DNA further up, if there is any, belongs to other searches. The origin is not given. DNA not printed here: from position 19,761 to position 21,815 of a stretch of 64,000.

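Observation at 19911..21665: Orphan HerA/FtsK-family ATPase inserted between rpmH and the oriC DnaA-box cluster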

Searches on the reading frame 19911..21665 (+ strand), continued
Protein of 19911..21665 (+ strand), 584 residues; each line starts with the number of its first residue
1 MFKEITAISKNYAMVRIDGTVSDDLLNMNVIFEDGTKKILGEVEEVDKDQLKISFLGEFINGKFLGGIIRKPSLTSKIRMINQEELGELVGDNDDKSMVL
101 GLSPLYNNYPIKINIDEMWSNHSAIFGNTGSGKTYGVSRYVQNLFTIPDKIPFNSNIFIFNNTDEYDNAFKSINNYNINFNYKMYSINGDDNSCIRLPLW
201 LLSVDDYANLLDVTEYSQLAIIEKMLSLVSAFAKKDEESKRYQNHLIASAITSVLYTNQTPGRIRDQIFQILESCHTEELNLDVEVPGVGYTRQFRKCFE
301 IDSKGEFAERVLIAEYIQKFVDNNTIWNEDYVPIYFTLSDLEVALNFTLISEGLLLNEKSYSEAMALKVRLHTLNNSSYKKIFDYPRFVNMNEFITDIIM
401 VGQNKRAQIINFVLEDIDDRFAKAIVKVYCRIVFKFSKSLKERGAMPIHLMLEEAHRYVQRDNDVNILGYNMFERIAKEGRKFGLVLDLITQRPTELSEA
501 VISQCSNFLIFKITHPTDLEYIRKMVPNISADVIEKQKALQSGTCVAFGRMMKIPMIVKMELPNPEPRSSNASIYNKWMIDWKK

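Call 69: search_dna_similar(query=window:19911-21665:+, collection=plasmids, mode=protein, max_rows=12)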
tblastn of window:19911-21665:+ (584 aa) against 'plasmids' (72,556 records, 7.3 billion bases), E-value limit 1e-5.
Records with a match: 627; places in all: 649; records where one place covers at least 80% of the query: 69.
Best place of each record, by identity: <60% 627.
By first word of the organism name: Klebsiella 136; Citrobacter 71; Escherichia 65; Enterobacter 55; Listeria 54; Serratia 19; Salmonella 14; Acinetobacter 12; Enterococcus 11; Bradyrhizobium 11; and 82 more.
By predicted mobility (MOB-suite, as given by PLSDB): conjugative 271; mobilizable 227; non-mobilizable 129.
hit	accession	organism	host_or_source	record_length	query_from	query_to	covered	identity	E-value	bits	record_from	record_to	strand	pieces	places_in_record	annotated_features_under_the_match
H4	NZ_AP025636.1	Enterococcus innesii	-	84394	51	580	91%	30.1%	7e-82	287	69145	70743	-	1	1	ATP-binding protein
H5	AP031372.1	Enterococcus casseliflavus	-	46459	51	581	91%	29.4%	3e-79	280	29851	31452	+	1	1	hypothetical protein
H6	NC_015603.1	Lactobacillus kefiranofaciens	-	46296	49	578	91%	29.4%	6e-78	276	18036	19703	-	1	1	ATP-binding protein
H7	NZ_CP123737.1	Lactobacillus kefiranofaciens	Tibetan kefir grain,mixed culture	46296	49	578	91%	29.4%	6e-78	276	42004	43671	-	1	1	ATP-binding protein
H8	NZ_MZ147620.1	Listeria welshimeri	-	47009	51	581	91%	29.3%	2e-78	278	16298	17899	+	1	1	DUF87 domain-containing protein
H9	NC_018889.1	Listeria monocytogenes SLCC2372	-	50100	51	581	91%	29.3%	2e-78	278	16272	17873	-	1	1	DUF87 domain-containing protein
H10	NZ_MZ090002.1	Listeria monocytogenes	-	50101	51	581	91%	29.3%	2e-78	278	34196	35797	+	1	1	DUF87 domain-containing protein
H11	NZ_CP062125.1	Listeria monocytogenes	-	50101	51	581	91%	29.3%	2e-78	278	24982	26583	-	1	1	DUF87 domain-containing protein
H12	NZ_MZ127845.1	Listeria innocua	-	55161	51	581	91%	29.3%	2e-78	278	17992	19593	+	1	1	DUF87 domain-containing protein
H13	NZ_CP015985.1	Listeria monocytogenes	Homo sapiens,blood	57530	51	581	91%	29.3%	2e-78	278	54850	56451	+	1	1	DUF87 domain-containing protein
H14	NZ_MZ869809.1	Listeria welshimeri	-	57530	51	581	91%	29.3%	2e-78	278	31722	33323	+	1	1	DUF87 domain-containing protein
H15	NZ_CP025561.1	Listeria monocytogenes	-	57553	51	581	91%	29.3%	2e-78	278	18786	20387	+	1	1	DUF87 domain-containing protein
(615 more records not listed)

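Call 70: get_annotated_region(hit=H9, flank=3000)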
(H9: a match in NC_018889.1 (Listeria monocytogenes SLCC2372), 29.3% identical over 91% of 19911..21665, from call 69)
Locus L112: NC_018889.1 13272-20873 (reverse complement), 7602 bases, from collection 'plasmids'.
description: Listeria monocytogenes SLCC2372 plasmid pLM1-2cUG1, complete sequence
organism: Listeria monocytogenes SLCC2372 (NCBI taxid 932920)
taxonomy: Bacteria; Bacillota; Bacilli; Bacillales; Listeriaceae; Listeria; Listeria monocytogenes; Listeria monocytogenes SLCC2372
host: -; source: -; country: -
typing (MOB-suite, as given by PLSDB): mobilizable; replicon rep_cluster_110; relaxase MOBP,MOBP
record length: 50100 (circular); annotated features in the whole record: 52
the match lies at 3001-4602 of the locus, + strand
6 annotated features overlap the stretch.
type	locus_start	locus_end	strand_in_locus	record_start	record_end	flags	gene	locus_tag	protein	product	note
CDS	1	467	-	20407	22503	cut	copB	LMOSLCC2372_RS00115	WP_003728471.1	copper-translocating P-type ATPase CopB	-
CDS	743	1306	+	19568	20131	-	-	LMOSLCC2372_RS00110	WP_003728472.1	recombinase family protein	GO:0006310 - DNA recombination [Evidence IEA]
CDS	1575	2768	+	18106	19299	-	-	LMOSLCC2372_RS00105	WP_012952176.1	SIR2 family protein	-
CDS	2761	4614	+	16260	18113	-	-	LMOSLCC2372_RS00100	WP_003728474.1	DUF87 domain-containing protein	-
CDS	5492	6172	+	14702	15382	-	-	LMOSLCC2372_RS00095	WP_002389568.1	IS6 family transposase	-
CDS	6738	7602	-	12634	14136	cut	-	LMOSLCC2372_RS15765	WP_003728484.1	ArdC-like ssDNA-binding domain-containing protein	-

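Call 78: list_cluster_members(proteins=[P0121, P0122, P0123, P0124, P0126, P0127, P0128, P0129, P0132, P0139])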
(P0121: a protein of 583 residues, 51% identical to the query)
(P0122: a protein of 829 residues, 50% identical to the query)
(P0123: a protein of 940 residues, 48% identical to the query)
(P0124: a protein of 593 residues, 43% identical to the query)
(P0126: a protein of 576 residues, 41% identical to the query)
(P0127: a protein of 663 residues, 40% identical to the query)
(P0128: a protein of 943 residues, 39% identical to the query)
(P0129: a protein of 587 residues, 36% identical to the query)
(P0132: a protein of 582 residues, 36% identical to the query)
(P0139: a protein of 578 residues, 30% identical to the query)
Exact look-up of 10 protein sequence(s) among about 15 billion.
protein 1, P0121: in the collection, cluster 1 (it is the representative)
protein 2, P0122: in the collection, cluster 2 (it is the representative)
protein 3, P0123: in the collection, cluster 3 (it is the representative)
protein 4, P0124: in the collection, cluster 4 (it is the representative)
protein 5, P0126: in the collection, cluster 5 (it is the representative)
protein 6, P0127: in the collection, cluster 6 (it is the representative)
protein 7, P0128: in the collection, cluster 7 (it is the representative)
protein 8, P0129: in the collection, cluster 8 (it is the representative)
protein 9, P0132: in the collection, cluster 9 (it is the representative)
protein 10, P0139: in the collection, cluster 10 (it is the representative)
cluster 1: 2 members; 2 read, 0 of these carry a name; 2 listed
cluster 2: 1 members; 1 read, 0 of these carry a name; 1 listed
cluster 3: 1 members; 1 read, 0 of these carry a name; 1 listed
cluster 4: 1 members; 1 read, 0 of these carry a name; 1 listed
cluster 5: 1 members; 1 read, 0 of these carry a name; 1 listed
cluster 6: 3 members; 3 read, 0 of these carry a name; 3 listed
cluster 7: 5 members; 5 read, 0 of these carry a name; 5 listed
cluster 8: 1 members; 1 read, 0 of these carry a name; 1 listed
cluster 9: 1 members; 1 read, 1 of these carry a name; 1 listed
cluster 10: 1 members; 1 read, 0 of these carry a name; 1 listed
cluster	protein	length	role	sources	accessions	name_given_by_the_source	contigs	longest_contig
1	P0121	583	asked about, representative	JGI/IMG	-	-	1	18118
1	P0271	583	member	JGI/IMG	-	-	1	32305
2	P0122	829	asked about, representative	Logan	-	-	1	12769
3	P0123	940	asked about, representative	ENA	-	-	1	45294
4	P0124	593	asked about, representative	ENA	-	-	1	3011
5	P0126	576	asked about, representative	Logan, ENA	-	-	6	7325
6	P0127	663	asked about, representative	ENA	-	-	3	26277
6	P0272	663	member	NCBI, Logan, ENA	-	-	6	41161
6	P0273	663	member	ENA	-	-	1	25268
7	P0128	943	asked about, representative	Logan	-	-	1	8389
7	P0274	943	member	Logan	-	-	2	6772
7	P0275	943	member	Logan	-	-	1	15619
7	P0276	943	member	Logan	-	-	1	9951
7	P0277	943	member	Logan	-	-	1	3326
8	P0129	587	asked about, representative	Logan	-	-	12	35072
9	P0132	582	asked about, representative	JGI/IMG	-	hypothetical protein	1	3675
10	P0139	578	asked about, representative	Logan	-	-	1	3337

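Call 82: find_related_loci(query=A2, collection=viral_contigs, flank=4000)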
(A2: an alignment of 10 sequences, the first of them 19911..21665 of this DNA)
Query A2 (584 aa) in viral_contigs; peptide patterns used: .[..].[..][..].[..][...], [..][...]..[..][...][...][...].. (x = any residue, [..] = any of these).
168 stretches matched a pattern, but none encodes a relative of the query by tblastn (E <= 1e-3).
